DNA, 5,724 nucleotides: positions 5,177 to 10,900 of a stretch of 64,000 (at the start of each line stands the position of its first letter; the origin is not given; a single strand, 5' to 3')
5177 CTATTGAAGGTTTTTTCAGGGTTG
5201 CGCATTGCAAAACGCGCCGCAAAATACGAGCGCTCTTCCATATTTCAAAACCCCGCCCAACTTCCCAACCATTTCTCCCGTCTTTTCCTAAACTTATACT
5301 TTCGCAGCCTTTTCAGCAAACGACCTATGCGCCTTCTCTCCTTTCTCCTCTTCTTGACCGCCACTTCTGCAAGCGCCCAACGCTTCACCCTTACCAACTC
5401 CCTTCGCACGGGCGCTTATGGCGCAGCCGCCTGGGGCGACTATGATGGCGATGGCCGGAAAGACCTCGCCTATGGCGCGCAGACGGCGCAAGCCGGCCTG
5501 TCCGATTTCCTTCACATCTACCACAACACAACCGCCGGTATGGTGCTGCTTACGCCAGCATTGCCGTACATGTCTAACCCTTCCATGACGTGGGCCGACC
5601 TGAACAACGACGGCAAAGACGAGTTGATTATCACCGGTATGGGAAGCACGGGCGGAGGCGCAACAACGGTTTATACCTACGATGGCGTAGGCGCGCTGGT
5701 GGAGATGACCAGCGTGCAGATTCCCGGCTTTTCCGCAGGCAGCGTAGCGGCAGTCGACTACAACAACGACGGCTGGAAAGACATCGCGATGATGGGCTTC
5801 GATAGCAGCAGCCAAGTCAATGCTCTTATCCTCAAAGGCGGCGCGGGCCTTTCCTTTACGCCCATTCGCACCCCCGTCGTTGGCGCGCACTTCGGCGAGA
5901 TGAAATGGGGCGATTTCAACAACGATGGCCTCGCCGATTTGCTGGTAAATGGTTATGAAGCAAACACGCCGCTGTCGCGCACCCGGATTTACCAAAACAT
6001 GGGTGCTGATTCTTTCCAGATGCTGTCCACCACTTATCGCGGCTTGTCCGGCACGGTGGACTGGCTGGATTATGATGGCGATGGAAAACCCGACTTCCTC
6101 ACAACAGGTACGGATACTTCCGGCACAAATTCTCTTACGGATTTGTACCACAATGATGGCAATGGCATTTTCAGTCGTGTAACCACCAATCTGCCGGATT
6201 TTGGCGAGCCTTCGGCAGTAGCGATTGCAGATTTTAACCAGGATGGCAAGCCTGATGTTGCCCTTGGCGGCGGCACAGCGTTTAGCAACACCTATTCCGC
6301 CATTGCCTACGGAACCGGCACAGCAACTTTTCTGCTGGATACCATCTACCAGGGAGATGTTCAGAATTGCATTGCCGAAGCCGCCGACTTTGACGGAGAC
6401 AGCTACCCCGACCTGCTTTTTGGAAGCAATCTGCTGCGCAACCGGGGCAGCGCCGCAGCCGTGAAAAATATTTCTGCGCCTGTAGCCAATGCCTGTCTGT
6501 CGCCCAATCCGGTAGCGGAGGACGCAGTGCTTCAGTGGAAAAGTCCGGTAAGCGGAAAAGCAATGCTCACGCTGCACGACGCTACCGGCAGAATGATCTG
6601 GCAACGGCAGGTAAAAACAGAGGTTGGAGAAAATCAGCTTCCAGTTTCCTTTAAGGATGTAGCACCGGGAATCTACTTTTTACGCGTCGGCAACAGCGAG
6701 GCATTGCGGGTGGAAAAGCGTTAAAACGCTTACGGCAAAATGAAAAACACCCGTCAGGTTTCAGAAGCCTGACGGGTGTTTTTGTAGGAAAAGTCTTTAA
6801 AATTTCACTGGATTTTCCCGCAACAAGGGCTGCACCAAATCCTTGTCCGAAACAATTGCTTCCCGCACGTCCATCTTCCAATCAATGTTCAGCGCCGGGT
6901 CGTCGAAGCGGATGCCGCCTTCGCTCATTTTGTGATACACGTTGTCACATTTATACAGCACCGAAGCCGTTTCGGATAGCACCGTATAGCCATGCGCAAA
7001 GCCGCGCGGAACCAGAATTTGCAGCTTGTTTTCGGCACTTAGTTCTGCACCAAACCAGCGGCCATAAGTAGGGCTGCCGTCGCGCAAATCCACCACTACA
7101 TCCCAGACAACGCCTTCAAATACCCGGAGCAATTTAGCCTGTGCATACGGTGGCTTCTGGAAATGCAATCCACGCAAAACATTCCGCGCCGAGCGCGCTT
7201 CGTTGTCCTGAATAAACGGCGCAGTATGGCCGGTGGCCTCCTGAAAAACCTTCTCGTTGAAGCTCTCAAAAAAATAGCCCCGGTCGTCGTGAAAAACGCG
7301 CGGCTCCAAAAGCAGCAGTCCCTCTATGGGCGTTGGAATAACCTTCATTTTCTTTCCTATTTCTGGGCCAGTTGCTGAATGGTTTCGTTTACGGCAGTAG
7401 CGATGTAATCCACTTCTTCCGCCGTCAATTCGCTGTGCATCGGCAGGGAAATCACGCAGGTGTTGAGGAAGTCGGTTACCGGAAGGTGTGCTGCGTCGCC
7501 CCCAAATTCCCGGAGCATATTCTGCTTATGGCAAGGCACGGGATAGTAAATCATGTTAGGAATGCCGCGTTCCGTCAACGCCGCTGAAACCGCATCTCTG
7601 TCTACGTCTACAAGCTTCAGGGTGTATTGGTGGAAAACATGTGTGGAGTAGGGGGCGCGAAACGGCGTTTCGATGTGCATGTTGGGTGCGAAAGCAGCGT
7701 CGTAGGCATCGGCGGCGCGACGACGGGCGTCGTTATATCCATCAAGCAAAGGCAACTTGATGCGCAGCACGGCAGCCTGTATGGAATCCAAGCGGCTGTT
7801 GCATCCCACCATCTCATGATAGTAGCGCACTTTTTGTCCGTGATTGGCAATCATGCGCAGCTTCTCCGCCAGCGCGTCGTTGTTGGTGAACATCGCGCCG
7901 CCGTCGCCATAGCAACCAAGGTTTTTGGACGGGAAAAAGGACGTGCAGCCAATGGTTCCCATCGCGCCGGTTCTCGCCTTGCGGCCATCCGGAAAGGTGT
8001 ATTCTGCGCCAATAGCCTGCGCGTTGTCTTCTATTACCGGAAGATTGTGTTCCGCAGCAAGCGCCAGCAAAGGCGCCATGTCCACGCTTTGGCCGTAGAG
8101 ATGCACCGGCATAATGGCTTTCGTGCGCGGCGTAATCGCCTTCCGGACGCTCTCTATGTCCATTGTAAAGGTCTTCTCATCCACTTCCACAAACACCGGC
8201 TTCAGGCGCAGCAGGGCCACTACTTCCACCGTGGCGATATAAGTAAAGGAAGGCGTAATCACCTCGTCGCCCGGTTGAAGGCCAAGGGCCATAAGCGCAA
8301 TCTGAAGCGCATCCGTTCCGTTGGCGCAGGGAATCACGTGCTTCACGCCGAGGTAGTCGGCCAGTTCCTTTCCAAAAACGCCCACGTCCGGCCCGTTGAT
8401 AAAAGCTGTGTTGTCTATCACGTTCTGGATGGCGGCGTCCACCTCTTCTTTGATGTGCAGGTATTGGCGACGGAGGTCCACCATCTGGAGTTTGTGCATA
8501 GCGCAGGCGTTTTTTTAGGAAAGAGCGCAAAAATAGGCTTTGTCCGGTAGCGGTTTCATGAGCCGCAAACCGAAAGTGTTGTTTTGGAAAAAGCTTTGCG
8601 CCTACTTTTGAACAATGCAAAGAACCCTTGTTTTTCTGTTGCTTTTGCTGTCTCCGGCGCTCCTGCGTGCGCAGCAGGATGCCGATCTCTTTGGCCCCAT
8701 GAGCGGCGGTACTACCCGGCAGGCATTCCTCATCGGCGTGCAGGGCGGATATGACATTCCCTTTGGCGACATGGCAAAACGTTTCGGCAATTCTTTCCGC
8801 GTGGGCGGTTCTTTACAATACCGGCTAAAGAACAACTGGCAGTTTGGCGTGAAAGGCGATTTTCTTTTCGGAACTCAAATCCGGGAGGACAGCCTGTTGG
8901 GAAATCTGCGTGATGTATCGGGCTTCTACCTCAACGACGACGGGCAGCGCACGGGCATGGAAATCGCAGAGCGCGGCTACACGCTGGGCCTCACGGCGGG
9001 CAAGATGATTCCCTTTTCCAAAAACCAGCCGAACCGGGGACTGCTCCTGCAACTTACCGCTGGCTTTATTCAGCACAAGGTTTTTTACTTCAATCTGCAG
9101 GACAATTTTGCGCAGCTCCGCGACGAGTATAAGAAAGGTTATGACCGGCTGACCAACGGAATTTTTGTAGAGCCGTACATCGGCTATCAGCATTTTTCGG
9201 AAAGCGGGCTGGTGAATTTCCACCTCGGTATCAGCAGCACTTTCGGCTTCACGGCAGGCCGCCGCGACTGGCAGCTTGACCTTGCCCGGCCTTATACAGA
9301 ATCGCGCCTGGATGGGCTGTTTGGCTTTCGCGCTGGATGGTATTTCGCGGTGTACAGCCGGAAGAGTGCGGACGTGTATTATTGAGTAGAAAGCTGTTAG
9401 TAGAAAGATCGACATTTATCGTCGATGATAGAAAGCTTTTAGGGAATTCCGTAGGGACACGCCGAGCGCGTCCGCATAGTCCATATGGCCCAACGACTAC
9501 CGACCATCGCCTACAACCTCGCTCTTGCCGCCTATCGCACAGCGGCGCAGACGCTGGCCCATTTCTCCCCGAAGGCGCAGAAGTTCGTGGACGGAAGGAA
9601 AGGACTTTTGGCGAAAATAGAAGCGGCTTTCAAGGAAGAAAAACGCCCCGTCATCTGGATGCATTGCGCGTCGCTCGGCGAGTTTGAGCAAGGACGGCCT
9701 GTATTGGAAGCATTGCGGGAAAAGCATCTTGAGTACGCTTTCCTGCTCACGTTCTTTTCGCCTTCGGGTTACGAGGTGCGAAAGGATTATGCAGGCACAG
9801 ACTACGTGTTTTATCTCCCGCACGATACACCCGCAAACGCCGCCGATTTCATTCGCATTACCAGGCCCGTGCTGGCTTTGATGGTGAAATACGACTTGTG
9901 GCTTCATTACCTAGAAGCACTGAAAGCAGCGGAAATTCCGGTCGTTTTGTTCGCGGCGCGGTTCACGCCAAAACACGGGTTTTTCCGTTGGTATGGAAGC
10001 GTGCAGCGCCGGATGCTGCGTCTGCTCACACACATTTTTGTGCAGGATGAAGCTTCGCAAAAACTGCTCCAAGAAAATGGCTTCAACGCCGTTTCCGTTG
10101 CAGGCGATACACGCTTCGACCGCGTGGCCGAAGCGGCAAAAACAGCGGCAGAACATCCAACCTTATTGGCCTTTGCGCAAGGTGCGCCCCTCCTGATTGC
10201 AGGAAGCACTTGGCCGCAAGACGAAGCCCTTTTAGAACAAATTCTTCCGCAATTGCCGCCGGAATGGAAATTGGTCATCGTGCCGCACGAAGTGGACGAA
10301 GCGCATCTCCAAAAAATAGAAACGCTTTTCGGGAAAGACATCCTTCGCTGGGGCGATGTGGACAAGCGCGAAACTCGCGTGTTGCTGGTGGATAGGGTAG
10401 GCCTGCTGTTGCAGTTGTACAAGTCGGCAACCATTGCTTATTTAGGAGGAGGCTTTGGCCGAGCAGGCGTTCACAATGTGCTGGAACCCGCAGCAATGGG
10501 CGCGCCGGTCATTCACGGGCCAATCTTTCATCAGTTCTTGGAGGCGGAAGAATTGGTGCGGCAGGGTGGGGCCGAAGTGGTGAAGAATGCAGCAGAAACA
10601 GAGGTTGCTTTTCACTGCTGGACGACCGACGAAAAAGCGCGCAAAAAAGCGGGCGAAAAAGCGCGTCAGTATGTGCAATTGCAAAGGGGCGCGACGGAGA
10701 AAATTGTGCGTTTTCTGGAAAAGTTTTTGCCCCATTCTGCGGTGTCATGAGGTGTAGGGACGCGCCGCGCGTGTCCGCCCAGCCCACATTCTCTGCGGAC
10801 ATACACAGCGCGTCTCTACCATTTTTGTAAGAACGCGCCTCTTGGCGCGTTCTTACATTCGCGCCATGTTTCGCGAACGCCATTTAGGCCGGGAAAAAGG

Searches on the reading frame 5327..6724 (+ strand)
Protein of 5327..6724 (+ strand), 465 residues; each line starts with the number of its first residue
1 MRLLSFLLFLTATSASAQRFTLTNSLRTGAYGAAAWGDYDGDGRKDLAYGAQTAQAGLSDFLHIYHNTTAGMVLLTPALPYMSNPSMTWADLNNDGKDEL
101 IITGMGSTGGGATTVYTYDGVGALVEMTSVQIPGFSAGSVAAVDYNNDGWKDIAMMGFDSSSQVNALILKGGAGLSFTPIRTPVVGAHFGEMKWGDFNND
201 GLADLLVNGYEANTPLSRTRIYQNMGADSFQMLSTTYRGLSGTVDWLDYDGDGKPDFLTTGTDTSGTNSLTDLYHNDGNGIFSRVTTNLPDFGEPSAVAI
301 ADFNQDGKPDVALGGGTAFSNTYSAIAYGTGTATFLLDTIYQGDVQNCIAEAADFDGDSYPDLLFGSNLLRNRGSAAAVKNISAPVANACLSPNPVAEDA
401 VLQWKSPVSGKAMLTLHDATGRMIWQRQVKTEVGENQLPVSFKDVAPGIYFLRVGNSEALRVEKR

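Call 38: find_related_loci(query=window:5327-6724:+, collection=genome_contigs, flank=10000)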
Query window:5327-6724:+ (465 aa) in genome_contigs; peptide patterns used: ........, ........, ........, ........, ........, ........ (x = any residue, [..] = any of these).
600 stretches matched a pattern (row limit reached: there are more); 453 encode a relative of the query (tblastn E <= 1e-3); the best 80 are kept; 80 distinct loci.
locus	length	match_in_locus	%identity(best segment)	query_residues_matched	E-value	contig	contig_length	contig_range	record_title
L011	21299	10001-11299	36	17-464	4e-85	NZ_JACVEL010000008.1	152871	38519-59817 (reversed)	Taishania pollutisoli strain CZZ-1 CZZ-1_scaffold8, whole genome shotgun sequence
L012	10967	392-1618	33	9-406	2e-39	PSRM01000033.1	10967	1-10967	MAG: Verrucomicrobia bacterium isolate Amazon FNV 2010 0 4 contig_75_41238508_length_10967_multi_9_in_1_out_1, whole gen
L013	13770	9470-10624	29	21-405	3e-34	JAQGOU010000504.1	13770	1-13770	MAG: Verrucomicrobiales bacterium isolate RYN_621 scaffold_538584, whole genome shotgun sequence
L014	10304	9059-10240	32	19-365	3e-31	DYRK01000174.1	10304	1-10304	MAG TPA_asm: Desulfatirhabdium butyrativorans isolate SulCav_GS10_10_47_57 SulCav_GS10_10_11670_length_10304_cov_30_1992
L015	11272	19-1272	29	17-434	3e-35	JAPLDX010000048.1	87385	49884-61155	MAG: Bacteroidia bacterium isolate LacPavin_0920_SED3_MAG_41_20 LacPavin_0920_SED3_scaffold_151130, whole genome shotgun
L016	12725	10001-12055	32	14-365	7e-30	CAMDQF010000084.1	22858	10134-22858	MAG: Litorilinea aerophila isolate ZH-03apr19-129 genome assembly, contig: ZH-03apr19-C3216, whole genome shotgun sequen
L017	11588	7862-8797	35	31-365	2e-31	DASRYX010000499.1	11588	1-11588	MAG TPA_asm: Planctomycetaceae bacterium isolate SMAG_U13665 k141_2088663, whole genome shotgun sequence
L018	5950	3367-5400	34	21-375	3e-28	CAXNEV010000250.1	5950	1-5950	MAG: Candidatus Latescibacterota bacterium isolate TH-08apr19-86 genome assembly, contig: TH-08apr19-C34189, whole genom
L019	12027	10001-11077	31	17-369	9e-27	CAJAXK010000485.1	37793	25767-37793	MAG: uncultured Bacteroidales bacterium isolate Loc080925-8-8m_bin-499 genome assembly, contig: bin-499:485/498, whole g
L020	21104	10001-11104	29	9-368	1e-26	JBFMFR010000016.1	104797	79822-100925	MAG: Chloroflexota bacterium isolate MAG276 MAG276_16, whole genome shotgun sequence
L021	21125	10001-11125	31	17-369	2e-26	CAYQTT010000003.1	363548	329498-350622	MAG TPA_asm: uncultured Lentimicrobiaceae bacterium isolate SRP302447_co1_787 genome assembly, contig: NODE_67_length_36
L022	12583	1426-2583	30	18-376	5e-26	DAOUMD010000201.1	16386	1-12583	MAG TPA_asm: Anaerolineae bacterium isolate W31_78 k127_204226, whole genome shotgun sequence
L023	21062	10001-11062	31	16-365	6e-26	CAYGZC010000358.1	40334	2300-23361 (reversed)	MAG TPA_asm: uncultured Chlorobiaceae bacterium isolate ERP119294_co2_80 genome assembly, contig: k141_2016237, whole ge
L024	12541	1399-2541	33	4-311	1e-25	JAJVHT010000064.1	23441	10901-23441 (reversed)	MAG: bacterium isolate Bin_13 c_000000004991, whole genome shotgun sequence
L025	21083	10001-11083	31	17-369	4e-25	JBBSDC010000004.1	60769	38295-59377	MAG: Bacteroidales bacterium isolate metawrap_la6_60 metawrap_la6_60_K_1333543_L_60769_cov_14.8414, whole genome shotgun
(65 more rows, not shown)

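Call 68: search_protein_families(library=pfam, proteins=[window:5327-6724:+], max_evalue=0.001)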
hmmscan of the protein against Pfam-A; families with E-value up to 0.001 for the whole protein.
window:5327-6724:+ (465 aa): 4 families
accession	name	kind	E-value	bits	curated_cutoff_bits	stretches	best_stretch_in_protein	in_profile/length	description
PF13517.12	FG-GAP_3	-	1.4e-36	125.3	26.9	3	248-312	1-60/61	FG-GAP-like repeat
PF01839.29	FG-GAP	-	8.5e-28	96.2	22.1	2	296-317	3-24/37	FG-GAP repeat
PF18962.6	Por_Secre_tail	-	8.7e-07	29.6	27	1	393-461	3-69/75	Secretion system C-terminal sorting domain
PF25292.1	Beta-prop_CGLA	-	0.00064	19.7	26.8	0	93-157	144-207/316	Lambda-carrageenase beta-propeller domain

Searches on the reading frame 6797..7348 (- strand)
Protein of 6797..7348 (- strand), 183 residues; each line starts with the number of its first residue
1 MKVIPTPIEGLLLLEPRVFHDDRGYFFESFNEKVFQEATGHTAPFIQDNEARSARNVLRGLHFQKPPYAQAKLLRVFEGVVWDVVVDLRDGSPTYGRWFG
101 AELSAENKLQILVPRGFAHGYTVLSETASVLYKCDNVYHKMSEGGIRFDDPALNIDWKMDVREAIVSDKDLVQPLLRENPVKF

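Call 68: search_protein_families(library=pfam, proteins=[window:6797-7348:-], max_evalue=0.001)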
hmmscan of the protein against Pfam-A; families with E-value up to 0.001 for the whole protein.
window:6797-7348:- (183 aa): 1 family
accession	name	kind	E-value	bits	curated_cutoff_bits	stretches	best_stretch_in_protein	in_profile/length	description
PF00908.23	dTDP_sugar_isom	-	3.2e-68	229.1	27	1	6-177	2-167/168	dTDP-4-dehydrorhamnose 3,5-epimerase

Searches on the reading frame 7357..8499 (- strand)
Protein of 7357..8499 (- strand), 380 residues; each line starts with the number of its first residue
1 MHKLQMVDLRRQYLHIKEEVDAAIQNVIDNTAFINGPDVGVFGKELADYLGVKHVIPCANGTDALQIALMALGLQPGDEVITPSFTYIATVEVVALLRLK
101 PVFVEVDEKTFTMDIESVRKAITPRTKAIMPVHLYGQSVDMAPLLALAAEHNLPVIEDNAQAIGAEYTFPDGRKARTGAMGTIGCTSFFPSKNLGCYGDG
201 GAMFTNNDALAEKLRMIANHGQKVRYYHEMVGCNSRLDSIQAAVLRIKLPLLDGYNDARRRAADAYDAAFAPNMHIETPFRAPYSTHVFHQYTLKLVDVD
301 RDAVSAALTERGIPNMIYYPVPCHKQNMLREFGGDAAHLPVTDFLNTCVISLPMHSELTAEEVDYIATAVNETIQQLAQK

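Call 68: search_protein_families(library=pfam, proteins=[window:7357-8499:-], max_evalue=0.001)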
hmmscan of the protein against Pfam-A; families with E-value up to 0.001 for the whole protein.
window:7357-8499:- (380 aa): 4 families
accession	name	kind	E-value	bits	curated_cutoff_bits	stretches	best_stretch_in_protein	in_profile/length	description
PF01041.23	DegT_DnrJ_EryC1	-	6e-113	378.2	19.8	1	16-370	3-359/360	DegT/DnrJ/EryC1/StrS aminotransferase family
PF00155.27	Aminotran_1_2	-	5.8e-13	49.2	19.7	1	40-220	45-247/361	Aminotransferase class I and II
PF01212.27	Beta_elim_lyase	-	1.1e-08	35.2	27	1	28-167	23-177/288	Beta-eliminating lyase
PF01053.26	Cys_Met_Meta_PP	-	1.2e-05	24.4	27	1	37-161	52-176/381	Cys/Met metabolism PLP-dependent enzyme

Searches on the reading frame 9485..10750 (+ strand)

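Call 68: search_protein_families(library=pfam, proteins=[window:9485-10750:+], max_evalue=0.001)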
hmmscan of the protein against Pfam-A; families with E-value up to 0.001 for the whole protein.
window:9485-10750:+ (421 aa): 1 family
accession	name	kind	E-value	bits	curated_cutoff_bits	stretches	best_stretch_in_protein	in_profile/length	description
PF04413.22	Glycos_transf_N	-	1e-42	146.1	23.9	1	50-213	12-179/179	3-Deoxy-D-manno-octulosonic-acid transferase (kdotransferase)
